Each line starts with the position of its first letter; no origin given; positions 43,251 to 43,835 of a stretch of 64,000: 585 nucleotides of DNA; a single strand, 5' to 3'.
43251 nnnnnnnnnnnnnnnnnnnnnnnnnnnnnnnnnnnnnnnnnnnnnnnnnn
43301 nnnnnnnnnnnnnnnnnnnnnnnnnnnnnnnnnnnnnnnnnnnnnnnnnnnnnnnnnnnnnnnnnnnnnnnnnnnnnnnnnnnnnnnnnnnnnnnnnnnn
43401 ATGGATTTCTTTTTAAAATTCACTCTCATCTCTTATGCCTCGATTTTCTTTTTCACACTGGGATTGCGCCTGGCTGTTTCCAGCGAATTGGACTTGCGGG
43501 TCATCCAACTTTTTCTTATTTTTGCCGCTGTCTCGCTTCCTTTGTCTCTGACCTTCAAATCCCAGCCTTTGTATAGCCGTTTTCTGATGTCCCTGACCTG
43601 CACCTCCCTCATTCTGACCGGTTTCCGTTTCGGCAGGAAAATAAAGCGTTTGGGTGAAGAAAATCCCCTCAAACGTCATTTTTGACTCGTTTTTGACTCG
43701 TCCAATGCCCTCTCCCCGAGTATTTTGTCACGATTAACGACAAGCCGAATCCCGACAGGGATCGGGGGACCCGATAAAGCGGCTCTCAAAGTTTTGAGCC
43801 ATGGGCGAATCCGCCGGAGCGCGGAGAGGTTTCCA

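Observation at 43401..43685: Paralogous small membrane proteins (about 90 aa, C-terminal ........) tightly coupled to each kimA copy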

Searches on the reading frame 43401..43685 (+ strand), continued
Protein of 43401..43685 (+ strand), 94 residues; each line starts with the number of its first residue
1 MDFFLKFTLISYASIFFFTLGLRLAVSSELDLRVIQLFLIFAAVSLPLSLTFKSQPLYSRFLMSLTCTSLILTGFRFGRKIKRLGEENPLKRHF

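Call 34: find_encoding_contigs(protein=P0015, flank=7000, max_places=1)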
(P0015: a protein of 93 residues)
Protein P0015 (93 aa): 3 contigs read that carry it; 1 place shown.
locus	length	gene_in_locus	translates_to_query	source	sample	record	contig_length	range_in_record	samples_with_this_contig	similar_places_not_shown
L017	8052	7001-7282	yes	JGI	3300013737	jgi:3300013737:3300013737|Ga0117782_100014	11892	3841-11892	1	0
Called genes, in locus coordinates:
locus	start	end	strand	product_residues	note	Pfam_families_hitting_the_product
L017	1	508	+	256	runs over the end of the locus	PF03741:TerC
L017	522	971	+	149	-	PF08327:AHSA1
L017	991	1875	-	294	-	PF17200:sCache_2, PF08269:dCache_2, PF17200:sCache_2, PF17201:Cache_3-Cache_2 (weak)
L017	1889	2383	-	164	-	PF14534:DUF4440, PF13474:SnoaL_3, PF12680:SnoaL_2 (weak)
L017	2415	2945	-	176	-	PF07366:SnoaL, PF12680:SnoaL_2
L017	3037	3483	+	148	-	PF00383:dCMP_cyt_deam_1, PF14437:MafB19-deam, PF14439:Bd3614-deam (weak)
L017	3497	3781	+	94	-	-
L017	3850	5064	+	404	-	-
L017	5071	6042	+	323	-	PF01297:ZnuA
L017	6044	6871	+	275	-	PF00950:ABC-3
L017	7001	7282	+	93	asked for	-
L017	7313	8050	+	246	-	?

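Call 36: search_protein_families(library=pfam, proteins=[L003:8282-8494:+, L015:7301-7522:+, L017:7313-8050:+, L011:7299-7970:+, L011:8998-11010:+, L003:3454-3564:+], max_evalue=0.1)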
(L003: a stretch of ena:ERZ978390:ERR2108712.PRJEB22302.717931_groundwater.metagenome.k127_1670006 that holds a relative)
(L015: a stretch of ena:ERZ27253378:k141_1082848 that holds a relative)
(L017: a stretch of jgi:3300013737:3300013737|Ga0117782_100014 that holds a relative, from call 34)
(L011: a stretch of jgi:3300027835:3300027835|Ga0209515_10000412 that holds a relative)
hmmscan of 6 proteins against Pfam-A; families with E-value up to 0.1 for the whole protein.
L003:8282-8494:+ (70 aa): 0 families

L015:7301-7522:+ (73 aa): 0 families

L017:7313-8050:+ (246 aa): 0 families

L011:7299-7970:+ (223 aa): 4 families
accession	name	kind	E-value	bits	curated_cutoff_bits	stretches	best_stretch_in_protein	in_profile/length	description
PF00072.30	Response_reg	-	1.4e-28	99.7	30.2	1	2-107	4-110/111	Response regulator receiver domain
PF00486.34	Trans_reg_C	-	3.3e-22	78.8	26.2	1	143-219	3-77/77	Transcriptional regulatory protein, C terminal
PF03709.21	OKR_DC_1_N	-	0.0094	16.6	29.3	1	12-82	9-78/111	Orn/Lys/Arg decarboxylase, N-terminal domain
PF21778.2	DUF6873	-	0.019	14.7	27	1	8-49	6-46/228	Family of unknown function (DUF6873)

L011:8998-11010:+ (670 aa): 1 family
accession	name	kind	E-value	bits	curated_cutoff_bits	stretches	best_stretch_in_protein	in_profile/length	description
PF13520.12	AA_permease_2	-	1.7e-52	179.2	27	1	25-483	1-426/427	Amino acid permease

L003:3454-3564:+ (36 aa): 1 family
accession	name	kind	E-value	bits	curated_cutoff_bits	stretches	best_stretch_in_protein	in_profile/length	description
PF08370.16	PDR_assoc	-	0.024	14.8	24.9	1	11-33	26-48/65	Plant PDR ABC transporter associated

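Call 38: find_encoding_contigs(protein=P0039, flank=3000, max_places=2)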
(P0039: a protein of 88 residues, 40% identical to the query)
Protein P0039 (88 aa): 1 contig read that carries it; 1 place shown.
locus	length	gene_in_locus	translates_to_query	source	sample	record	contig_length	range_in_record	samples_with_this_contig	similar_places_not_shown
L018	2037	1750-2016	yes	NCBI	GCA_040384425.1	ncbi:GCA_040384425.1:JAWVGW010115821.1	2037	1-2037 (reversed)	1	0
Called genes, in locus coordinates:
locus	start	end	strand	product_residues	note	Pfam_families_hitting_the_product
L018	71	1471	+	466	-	-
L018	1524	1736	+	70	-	PF00582:Usp (weak)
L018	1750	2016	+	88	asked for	-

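Call 46: predict_structure(alignment_id=A3)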
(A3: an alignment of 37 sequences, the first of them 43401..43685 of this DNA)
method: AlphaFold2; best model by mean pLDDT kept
length: 94 residues; sequences in the alignment: 37
mean_pLDDT: 72.4   pTM: 0.50
mean pLDDT of the five models: 72.4, 69.8, 67.3, 66.3, 62.1
residues with pLDDT >= 90: 0; 70-90: 63; 50-70: 30; < 50: 1
segments of 3 or more residues with pLDDT < 50: none
pLDDT, mean of each block of 10 residues (from residue 1): 79 81 69 68 72 69 77 77 68 52
secondary structure, 60 per line:
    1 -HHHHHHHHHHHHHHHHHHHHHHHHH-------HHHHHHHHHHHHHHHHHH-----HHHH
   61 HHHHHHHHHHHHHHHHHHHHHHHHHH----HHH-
elements in order: H2-26 H34-51 H57-86
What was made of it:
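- Checked: AlphaFold2 with a 37-sequence alignment gives three helices (2-26, 34-51, 57-86), mean pLDDT 72 (call 46).
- Three predicted helices (call 46).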

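Call 50: fold_search(model_id=the predicted structure, library=pdb)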
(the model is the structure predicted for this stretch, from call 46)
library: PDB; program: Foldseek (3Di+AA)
matches with E <= 10: 10; with E <= 0.001: 0
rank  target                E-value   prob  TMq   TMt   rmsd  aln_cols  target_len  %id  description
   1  9m4f_L                5.4e+00  0.07  0.32  0.25   7.3        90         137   17  Photosystem I from the eukaryotic filamentous algae (released 2025-08-27)
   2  5uhs_A                5.8e+00  0.18  0.48  0.53   4.9        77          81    8  Structure of a SemiSWEET D57A mutant (released 2017-08-02)
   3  8b8m_B                6.9e+00  0.07  0.35  0.08   5.6        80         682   12  Cryo-EM structure of Ca2+-bound mTMEM16F N562A mutant in Digitonin open/closed (released 2022-11-16)
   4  7ado_F                7.3e+00  0.09  0.43  0.41   5.3        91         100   16  Cryo-EM structure of human ER membrane protein complex in lipid nanodiscs (released 2020-12-02)
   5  5clr_A                8.8e+00  0.03  0.23  0.08  11.8        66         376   15  Crystal structure of LegK4_APO Kinase (released 2015-10-14)
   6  7qn6_E                9.4e+00  0.10  0.47  0.17   5.2        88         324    8  Cryo-EM structure of human full-length beta3delta GABA(A)R in complex with nanobody Nb25 (released 2022-04-13)
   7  9grx_E                9.4e+00  0.09  0.47  0.45   6.9        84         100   21  NDH-PSI-LHCI supercomplex from S. oleracea (released 2025-02-12)
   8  3rgu_A                9.4e+00  0.05  0.30  0.32   9.8        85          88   12  Structure of Fap-NRa at pH 5.0 (released 2011-12-28)
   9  5nkq_C                9.9e+00  0.07  0.41  0.33   6.7        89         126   12  Crystal structure of a dual topology fluoride ion channel. (released 2017-04-26)
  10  4x5m_B                9.9e+00  0.06  0.38  0.38   7.7        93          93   10  Crystal structure of SemiSWEET in the inward-open conformation (released 2015-01-21)

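Call 85: find_encoding_contigs(protein=P0036, flank=4000, max_places=2)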
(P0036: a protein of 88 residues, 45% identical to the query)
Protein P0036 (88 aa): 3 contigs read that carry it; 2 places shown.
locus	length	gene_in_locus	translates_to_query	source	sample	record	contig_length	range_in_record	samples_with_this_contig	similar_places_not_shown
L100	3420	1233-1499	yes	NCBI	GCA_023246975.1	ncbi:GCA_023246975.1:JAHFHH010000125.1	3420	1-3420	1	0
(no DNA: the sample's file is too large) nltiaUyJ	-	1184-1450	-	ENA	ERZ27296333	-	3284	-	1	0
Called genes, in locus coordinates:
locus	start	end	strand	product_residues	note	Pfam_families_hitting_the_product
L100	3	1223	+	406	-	?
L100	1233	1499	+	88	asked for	-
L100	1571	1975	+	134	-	-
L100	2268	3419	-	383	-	?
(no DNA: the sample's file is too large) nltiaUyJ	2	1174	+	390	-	?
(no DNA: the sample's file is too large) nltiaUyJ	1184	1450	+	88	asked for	-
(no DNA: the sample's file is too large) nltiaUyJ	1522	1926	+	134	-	-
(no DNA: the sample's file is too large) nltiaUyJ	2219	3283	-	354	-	?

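Call 86: search_protein_families(library=pfam, proteins=[L100:3-1223:+, L100:1571-1975:+, L100:2268-3419:-, L017:7313-8050:+], max_evalue=0.01)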
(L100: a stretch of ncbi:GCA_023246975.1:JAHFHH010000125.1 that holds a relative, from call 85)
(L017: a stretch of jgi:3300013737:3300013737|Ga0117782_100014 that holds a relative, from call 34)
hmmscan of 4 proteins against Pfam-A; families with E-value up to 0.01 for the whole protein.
L100:3-1223:+ (406 aa): 1 family
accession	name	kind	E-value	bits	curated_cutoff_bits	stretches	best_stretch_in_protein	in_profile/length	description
PF13520.12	AA_permease_2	-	1.9e-22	80.2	27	1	2-216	221-426/427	Amino acid permease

L100:1571-1975:+ (134 aa): 1 family
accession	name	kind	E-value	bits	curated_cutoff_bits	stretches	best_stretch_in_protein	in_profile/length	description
PF07885.22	Ion_trans_2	-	0.00019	21.7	22.5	1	32-99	4-73/79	Ion channel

L100:2268-3419:- (383 aa): 1 family
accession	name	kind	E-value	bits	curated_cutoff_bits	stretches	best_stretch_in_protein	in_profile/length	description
PF00118.29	Cpn60_TCP1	-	5.1e-43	147.9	34.3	1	8-362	160-488/490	TCP-1/cpn60 chaperonin family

L017:7313-8050:+ (246 aa): 0 families

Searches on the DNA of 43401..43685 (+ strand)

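Call 60: search_rna_families(sources=[L001, L002, L003, L007, L011, L012, L013, L014, L015, L016, L017, L018], threshold=gathering)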
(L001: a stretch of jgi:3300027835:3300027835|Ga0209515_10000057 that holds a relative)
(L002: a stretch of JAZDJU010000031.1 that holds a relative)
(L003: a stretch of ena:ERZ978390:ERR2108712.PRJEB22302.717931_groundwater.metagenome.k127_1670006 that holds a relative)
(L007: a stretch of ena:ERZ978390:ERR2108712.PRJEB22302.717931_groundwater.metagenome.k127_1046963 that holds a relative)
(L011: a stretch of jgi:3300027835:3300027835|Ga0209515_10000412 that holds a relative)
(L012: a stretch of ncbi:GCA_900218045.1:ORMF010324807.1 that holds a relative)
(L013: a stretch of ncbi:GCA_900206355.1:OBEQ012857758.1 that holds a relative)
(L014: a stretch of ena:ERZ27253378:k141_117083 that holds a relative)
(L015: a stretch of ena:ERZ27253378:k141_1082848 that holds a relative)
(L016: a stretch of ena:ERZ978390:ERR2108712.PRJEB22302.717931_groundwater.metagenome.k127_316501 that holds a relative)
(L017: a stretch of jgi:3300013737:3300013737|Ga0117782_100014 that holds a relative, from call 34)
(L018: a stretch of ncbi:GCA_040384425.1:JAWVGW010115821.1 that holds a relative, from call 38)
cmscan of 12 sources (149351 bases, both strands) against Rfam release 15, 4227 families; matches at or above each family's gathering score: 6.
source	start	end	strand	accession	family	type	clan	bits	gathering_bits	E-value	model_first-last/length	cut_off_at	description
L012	8087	8220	+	RF00379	c-di-AMP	Cis-reg; riboswitch;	-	95.6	38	6e-21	1-134/134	no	c-di-AMP riboswitch aptamer (ydaO/yuaA leader)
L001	5819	5957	+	RF00379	c-di-AMP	Cis-reg; riboswitch;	-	86.9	38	1.6e-18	1-134/134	no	c-di-AMP riboswitch aptamer (ydaO/yuaA leader)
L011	8083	8274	+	RF00379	c-di-AMP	Cis-reg; riboswitch;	-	82.8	38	2.2e-17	1-134/134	no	c-di-AMP riboswitch aptamer (ydaO/yuaA leader)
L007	5761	5890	+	RF00379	c-di-AMP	Cis-reg; riboswitch;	-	75.3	38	2.7e-15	1-134/134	no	c-di-AMP riboswitch aptamer (ydaO/yuaA leader)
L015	2348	2418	+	RF00005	tRNA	Gene; tRNA;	CL00001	66.1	29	8.7e-12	1-71/71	no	tRNA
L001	11054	11127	-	RF00005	tRNA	Gene; tRNA;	CL00001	64.1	29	3e-11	1-71/71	no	tRNA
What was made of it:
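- On c-di-AMP riboswitch (RF00379) regulon: It is also present in L001, L007, L011 and L012 (call 60).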

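Call 95: search_rna_families(sources=[L002, L013, L003, L014], threshold=evalue, max_evalue=0.01)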
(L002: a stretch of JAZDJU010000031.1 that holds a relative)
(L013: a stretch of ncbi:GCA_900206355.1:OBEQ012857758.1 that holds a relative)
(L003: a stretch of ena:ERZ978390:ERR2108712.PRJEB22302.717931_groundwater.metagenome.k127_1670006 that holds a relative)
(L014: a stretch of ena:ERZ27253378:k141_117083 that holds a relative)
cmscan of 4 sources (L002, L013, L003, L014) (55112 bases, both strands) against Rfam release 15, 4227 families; matches with E-value up to 0.01: 0.
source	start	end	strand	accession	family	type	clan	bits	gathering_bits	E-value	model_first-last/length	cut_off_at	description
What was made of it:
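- On c-di-AMP riboswitch (RF00379) regulon: It is absent from L002, L013, L003 and L014 (call 95).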
